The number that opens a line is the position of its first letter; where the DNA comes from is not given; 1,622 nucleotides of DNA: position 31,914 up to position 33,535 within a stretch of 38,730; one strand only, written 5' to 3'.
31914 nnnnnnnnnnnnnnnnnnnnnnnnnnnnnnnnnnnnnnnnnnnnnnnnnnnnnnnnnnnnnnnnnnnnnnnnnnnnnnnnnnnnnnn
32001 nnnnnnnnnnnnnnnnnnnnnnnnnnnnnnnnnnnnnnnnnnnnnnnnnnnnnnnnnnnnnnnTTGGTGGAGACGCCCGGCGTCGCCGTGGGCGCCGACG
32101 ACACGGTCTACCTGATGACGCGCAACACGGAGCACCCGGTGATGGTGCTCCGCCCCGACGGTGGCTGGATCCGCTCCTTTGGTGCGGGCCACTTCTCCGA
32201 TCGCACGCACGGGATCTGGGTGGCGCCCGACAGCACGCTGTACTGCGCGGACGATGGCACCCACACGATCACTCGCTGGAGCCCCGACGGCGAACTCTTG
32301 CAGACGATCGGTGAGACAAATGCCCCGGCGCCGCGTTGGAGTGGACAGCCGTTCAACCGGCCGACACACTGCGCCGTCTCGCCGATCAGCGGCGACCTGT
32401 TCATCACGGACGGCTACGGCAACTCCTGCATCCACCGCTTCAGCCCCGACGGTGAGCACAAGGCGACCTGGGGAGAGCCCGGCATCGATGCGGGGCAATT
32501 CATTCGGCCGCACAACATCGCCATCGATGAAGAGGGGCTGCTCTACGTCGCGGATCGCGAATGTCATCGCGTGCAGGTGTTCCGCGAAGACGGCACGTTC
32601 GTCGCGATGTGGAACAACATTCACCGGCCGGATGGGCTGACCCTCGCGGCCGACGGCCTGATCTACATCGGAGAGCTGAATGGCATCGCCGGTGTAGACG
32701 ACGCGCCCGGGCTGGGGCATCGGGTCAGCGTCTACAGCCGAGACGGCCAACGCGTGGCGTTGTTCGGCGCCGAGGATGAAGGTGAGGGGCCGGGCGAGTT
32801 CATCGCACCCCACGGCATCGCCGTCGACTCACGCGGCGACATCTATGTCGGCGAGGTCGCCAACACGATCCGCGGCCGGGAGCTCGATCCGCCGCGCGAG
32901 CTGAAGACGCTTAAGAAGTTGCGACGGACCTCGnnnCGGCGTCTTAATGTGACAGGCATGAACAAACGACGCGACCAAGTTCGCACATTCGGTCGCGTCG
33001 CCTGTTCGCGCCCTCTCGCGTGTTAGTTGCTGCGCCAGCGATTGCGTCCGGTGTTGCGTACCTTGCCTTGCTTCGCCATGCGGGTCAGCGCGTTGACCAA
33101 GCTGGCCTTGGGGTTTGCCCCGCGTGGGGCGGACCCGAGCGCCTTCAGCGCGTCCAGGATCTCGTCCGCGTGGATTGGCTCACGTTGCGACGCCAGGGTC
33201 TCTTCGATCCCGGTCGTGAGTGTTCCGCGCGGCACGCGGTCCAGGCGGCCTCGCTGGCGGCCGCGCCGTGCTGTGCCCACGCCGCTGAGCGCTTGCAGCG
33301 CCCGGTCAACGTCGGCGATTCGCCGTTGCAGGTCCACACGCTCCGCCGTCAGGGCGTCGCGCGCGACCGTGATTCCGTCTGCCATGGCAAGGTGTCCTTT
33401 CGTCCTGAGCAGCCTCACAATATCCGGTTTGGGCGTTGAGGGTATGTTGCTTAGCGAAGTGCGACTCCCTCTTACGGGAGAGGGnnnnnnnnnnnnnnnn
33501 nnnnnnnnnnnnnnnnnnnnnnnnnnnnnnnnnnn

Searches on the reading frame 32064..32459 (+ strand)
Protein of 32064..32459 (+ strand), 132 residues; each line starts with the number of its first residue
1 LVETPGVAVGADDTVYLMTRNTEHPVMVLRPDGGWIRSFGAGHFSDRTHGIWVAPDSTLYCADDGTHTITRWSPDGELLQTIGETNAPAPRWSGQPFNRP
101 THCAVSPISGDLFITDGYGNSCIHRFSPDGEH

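Call 24: search_solved_structures(query=window:32064-32459:+, max_evalue=0.01, show_alignments=2)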
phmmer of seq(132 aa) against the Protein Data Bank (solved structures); distinct sequences matched with E-value up to 0.01: 25.
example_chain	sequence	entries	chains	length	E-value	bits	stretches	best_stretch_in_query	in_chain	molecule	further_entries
2ymu_A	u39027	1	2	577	1e-27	100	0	7-82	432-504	WD-40 REPEAT PROTEIN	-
7bie_A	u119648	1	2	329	8.9e-20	74.2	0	42-83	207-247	nvWRAP-T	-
7bid_A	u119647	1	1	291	2.7e-16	62.9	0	42-83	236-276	v31WRAP-T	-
7bif_A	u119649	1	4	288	7.6e-16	61.5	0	39-82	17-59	v22WRAP-T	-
7big_A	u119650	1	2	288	1.6e-15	60.4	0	41-83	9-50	v13WRAP-T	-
6d69_A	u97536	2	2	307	6.7e-12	48.7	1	7-131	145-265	NHL Repeat Region of D. melanogaster Thin | Thin, isoform D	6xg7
6r60_A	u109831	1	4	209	1.3e-11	47.8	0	42-83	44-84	WD-40 repeat protein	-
3fvz_A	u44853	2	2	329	2.8e-10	43.4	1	23-131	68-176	Peptidyl-glycine alpha-amidating monooxygenase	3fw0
6fpt_A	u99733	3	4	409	9.6e-10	41.7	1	4-69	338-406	E3 ubiquitin-protein ligase TRIM71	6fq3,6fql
6r5y_A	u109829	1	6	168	1.3e-09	41.2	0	42-83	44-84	WD-40 repeat protein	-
5wm0_A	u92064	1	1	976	5.6e-09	39.2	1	23-131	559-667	Peptidyl-glycine alpha-amidating monooxygenase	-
7qrw_A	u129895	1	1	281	1.5e-08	37.8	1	5-130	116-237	Isoform 4 of Tripartite motif-containing protein 3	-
7qrv_A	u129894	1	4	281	1.9e-08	37.5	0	6-130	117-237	Tripartite motif-containing protein 2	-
7b96_A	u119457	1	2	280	1.9e-08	37.4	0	6-130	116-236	Isoform 2 of Tripartite motif-containing protein 2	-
7b2r_A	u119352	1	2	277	2.1e-08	37.4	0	6-130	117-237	Tripartite motif-containing protein 2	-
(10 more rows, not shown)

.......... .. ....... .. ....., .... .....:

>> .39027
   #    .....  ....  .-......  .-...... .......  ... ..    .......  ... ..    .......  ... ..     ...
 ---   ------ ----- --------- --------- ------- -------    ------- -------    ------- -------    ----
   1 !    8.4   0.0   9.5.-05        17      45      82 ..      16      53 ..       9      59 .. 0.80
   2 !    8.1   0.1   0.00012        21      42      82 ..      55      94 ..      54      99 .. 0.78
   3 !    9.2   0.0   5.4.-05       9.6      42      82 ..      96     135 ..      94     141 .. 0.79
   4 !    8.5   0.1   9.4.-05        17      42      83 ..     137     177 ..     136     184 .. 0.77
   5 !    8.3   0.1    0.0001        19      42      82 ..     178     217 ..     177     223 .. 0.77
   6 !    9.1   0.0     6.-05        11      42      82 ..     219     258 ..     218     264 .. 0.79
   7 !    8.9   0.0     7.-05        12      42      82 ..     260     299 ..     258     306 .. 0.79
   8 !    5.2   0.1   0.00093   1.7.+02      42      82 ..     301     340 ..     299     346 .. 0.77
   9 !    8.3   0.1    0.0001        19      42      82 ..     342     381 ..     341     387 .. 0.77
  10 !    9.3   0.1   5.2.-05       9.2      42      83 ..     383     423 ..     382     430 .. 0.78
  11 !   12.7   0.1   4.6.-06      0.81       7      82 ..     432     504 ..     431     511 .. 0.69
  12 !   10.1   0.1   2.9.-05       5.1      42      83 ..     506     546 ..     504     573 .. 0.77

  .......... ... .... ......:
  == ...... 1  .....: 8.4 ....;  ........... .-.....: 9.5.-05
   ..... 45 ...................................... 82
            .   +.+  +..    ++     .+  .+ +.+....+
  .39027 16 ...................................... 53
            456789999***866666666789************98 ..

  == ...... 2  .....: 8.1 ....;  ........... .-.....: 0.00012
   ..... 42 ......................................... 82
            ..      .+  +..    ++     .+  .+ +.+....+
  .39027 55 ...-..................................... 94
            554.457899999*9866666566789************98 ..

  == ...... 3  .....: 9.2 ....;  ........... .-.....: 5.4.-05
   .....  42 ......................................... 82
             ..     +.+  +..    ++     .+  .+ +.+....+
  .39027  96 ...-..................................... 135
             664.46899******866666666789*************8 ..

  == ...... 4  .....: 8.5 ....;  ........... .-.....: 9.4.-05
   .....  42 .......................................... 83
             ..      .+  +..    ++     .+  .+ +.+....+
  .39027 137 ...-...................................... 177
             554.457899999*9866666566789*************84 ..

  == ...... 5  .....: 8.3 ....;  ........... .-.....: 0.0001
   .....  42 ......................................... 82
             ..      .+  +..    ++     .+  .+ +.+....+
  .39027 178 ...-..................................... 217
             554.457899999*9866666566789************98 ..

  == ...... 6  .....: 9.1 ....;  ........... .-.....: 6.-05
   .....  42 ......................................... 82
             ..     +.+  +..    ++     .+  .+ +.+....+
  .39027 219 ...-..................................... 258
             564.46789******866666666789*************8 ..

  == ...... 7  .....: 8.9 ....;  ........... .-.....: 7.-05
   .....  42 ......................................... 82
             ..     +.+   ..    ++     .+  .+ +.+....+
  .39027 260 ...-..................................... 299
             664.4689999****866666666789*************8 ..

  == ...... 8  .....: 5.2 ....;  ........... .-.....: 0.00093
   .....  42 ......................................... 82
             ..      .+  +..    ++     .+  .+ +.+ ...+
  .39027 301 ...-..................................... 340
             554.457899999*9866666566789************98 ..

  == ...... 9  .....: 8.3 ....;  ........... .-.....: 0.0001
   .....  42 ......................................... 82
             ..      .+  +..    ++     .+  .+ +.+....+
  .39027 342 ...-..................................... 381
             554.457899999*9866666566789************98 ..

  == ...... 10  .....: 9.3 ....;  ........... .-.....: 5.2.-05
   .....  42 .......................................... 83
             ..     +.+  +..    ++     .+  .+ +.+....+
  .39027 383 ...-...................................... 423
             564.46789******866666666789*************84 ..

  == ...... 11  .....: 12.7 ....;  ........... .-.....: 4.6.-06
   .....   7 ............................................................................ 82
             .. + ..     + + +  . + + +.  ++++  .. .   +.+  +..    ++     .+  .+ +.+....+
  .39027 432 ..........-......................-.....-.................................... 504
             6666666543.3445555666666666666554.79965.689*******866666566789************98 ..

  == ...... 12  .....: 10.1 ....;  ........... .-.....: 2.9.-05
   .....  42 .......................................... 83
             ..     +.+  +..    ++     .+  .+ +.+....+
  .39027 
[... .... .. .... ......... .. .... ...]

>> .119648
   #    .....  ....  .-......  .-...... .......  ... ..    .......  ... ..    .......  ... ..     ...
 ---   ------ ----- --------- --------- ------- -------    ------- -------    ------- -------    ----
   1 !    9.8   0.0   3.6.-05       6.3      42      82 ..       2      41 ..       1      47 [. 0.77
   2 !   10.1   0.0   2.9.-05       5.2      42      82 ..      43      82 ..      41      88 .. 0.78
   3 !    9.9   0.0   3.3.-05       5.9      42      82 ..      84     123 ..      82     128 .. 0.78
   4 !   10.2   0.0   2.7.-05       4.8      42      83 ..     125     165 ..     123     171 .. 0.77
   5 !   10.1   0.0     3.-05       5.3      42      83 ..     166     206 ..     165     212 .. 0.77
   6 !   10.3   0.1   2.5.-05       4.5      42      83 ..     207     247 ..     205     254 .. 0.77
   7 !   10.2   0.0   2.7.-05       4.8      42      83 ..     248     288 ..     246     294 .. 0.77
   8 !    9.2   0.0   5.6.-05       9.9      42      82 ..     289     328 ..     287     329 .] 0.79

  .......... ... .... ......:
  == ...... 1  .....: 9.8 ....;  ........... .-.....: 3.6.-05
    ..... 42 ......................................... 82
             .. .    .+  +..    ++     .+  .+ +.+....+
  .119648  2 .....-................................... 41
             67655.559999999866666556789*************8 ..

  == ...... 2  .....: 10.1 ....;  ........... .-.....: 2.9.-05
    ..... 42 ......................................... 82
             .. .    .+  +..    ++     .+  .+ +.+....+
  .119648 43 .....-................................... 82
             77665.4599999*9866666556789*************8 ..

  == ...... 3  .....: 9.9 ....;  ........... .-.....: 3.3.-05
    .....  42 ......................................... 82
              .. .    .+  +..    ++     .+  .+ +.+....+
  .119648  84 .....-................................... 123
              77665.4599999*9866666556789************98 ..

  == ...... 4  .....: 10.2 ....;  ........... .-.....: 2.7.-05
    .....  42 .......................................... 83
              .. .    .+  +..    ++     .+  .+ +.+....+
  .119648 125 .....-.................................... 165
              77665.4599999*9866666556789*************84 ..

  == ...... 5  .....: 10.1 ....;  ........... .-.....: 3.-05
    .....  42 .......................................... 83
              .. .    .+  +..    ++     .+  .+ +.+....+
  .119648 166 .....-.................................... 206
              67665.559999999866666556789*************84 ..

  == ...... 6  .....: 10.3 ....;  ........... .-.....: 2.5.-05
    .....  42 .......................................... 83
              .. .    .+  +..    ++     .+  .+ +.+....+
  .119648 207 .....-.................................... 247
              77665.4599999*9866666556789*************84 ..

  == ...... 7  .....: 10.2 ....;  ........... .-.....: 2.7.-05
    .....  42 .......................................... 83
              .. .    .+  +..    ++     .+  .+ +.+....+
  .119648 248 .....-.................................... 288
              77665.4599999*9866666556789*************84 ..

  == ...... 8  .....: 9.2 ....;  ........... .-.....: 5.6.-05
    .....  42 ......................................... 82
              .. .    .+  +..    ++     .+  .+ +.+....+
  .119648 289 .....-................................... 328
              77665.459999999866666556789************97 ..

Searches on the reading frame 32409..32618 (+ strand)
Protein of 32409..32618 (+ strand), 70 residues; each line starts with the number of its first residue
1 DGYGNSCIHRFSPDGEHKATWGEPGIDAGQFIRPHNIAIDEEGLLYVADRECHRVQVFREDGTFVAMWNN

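Call 68: search_solved_structures(query=window:32409-32618:+, max_evalue=10, show_alignments=0)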
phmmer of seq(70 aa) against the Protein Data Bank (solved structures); distinct sequences matched with E-value up to 10: 60.
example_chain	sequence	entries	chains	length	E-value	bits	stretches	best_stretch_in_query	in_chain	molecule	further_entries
7qrx_A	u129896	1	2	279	2.8e-42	145.2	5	13-67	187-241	E3 ubiquitin-protein ligase TRIM71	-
8j72_A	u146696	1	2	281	3e-42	145.1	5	13-67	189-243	E3 ubiquitin-protein ligase TRIM71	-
9jur_A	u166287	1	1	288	3.2e-42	145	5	13-67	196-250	E3 ubiquitin-protein ligase TRIM71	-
6fpt_A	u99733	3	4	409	8.5e-42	143.6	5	13-67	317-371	E3 ubiquitin-protein ligase TRIM71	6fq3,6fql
6d69_A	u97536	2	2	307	2.2e-39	136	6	12-68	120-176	NHL Repeat Region of D. melanogaster Thin | Thin, isoform D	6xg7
7qrw_A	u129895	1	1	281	2.5e-25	91.3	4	4-64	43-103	Isoform 4 of Tripartite motif-containing protein 3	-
7b96_A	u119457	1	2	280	2.9e-25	91.1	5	4-65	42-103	Isoform 2 of Tripartite motif-containing protein 2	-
7qrv_A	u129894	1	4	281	3.5e-25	90.8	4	4-65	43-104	Tripartite motif-containing protein 2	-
7b2r_A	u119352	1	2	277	1.3e-24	89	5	4-65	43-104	Tripartite motif-containing protein 2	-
4zlr_A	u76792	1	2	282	5.5e-16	61.6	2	20-65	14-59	Brain tumor protein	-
1q7f_A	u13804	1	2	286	6.1e-16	61.4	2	20-65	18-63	brain tumor CG10719-PA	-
5ex7_A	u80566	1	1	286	6.1e-16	61.4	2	20-65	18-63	Brain tumor protein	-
3fvz_A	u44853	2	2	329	8e-15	57.9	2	1-62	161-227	Peptidyl-glycine alpha-amidating monooxygenase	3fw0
6ren_A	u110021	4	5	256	4.1e-14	55.6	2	33-56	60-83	3fPizza6-SH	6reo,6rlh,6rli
6rej_A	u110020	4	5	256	6.1e-14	55.1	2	33-56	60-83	Pizza6-SH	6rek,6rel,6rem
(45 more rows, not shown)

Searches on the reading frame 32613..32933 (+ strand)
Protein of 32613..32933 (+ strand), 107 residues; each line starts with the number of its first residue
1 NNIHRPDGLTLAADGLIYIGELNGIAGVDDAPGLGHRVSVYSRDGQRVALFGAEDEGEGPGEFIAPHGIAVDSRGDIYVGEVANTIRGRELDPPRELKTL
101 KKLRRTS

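Call 25: search_solved_structures(query=window:32613-32933:+, max_evalue=1, show_alignments=3)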
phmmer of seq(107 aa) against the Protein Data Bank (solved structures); distinct sequences matched with E-value up to 1: 45.
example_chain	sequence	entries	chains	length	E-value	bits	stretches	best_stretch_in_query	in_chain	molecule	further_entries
6d69_A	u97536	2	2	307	8.2e-22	80.5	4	35-84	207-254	NHL Repeat Region of D. melanogaster Thin | Thin, isoform D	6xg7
8j72_A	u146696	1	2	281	2.3e-20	75.9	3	35-82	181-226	E3 ubiquitin-protein ligase TRIM71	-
7b96_A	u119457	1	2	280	2.9e-19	72.3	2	35-85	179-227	Isoform 2 of Tripartite motif-containing protein 2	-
7b2r_A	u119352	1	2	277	3.2e-19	72.2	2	35-85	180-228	Tripartite motif-containing protein 2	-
7qrv_A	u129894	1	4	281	3.7e-19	72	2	35-85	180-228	Tripartite motif-containing protein 2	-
7qrx_A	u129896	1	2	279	3.9e-19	71.9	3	35-82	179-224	E3 ubiquitin-protein ligase TRIM71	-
9jur_A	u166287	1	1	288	4.8e-19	71.6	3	35-82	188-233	E3 ubiquitin-protein ligase TRIM71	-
7qrw_A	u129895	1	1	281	1.1e-18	70.5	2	35-85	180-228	Isoform 4 of Tripartite motif-containing protein 3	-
6fpt_A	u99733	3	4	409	2.4e-18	69.4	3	35-81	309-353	E3 ubiquitin-protein ligase TRIM71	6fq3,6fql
6ren_A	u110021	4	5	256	3.4e-12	49.6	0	65-84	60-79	3fPizza6-SH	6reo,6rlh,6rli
6rej_A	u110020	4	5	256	3.8e-12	49.4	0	65-84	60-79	Pizza6-SH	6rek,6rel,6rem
3wwa_A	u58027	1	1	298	7.7e-12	48.4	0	65-84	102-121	Pizza7H protein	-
3ww9_A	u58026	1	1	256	2e-10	43.9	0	65-84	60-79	pizza6 protein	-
7zph_A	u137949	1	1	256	4.3e-09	39.6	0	65-84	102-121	Pizza6-TNK-RSH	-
1rwi_B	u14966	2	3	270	4.5e-09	39.5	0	62-81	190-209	Serine/threonine-protein kinase pknD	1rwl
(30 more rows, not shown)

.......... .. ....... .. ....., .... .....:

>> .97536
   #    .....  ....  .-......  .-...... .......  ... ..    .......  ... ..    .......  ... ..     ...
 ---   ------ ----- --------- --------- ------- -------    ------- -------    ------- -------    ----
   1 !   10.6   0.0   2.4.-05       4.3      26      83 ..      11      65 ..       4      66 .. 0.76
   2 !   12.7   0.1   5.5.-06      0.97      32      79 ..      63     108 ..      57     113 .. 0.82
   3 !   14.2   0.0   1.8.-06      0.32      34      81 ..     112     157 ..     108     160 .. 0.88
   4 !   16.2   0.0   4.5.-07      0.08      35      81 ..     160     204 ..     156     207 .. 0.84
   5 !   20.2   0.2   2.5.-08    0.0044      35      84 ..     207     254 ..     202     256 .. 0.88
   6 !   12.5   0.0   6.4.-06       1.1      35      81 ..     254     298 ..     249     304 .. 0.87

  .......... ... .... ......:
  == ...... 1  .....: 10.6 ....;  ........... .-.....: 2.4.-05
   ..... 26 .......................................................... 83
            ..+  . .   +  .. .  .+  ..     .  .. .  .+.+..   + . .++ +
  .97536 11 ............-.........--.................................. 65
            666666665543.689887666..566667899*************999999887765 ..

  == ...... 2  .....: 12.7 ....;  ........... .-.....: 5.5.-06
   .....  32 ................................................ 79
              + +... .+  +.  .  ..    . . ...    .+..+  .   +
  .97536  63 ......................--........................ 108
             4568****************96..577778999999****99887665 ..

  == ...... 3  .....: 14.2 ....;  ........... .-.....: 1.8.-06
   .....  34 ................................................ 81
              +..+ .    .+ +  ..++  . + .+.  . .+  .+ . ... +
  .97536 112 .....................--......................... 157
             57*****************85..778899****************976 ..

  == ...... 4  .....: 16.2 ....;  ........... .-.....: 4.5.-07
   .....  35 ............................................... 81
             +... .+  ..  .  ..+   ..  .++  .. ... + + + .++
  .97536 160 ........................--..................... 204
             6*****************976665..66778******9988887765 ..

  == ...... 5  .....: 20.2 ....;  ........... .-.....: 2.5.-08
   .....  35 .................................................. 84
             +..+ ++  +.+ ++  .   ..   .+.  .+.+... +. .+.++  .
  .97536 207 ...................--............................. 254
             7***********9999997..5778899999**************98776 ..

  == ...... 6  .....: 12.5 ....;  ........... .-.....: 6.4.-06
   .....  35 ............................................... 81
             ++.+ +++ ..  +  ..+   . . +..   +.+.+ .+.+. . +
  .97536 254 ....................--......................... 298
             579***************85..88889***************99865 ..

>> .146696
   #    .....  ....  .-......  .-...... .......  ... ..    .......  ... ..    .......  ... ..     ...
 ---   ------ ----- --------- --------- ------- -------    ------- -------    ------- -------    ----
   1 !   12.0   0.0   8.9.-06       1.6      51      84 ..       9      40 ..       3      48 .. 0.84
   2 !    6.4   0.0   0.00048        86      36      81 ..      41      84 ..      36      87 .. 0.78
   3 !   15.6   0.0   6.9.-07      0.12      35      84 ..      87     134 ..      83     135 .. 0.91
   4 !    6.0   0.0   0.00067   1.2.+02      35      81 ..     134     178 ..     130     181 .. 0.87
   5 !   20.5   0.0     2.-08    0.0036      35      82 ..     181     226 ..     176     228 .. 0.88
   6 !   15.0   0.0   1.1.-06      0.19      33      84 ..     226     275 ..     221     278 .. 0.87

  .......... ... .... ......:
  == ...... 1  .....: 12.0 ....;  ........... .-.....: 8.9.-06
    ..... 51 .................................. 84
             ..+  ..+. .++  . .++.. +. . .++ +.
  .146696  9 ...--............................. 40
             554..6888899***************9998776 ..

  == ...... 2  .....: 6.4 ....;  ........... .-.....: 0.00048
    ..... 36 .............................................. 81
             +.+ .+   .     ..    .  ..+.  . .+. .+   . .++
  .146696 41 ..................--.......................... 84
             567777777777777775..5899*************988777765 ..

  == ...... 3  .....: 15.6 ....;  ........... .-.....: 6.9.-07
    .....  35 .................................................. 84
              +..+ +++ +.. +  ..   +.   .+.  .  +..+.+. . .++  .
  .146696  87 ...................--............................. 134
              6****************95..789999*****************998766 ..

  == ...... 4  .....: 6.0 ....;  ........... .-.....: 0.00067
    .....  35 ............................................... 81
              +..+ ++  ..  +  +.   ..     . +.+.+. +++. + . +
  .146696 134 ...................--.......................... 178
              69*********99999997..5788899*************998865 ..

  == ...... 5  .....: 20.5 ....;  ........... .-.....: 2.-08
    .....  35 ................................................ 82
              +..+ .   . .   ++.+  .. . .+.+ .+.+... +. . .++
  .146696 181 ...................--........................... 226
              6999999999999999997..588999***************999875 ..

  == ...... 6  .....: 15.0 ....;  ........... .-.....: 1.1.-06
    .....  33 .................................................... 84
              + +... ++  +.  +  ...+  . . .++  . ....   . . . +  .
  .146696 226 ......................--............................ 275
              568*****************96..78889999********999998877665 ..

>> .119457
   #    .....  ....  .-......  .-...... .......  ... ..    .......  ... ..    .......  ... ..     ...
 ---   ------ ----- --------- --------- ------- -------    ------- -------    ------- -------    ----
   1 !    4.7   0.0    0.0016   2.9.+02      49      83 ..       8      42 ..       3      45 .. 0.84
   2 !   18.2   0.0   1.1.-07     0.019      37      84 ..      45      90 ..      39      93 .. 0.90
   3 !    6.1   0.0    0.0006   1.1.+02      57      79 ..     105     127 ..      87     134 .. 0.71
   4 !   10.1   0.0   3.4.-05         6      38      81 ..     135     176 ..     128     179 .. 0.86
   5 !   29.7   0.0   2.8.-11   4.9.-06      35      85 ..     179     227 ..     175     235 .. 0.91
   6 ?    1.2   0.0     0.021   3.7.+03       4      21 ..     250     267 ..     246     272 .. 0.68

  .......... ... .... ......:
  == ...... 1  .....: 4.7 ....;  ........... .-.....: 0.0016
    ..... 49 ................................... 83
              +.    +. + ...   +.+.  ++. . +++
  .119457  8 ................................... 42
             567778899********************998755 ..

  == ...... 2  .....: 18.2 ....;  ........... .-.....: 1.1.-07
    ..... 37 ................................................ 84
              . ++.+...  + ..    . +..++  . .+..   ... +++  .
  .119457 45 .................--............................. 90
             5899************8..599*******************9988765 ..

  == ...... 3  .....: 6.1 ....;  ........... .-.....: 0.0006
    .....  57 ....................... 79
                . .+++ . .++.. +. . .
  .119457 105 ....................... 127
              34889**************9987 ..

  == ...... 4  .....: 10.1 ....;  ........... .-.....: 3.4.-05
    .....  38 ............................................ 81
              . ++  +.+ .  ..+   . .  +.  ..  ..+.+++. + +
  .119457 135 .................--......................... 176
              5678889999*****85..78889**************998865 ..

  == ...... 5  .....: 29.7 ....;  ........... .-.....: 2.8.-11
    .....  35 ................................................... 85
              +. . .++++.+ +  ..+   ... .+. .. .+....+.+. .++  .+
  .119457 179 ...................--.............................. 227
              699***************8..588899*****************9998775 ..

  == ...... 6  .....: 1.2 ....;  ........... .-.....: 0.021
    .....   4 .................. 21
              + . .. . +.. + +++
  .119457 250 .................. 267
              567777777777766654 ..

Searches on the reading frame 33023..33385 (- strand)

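Call 38: search_protein_families(library=pfam, proteins=[window:33023-33385:-], max_evalue=0.01)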
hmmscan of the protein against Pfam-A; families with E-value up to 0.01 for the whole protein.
window:33023-33385:- (120 aa): 1 family
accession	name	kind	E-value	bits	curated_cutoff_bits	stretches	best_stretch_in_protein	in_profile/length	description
PF13338.12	AbiEi_4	-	0.0034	17.9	25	0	39-55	29-45/49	Transcriptional regulator, AbiEi antitoxin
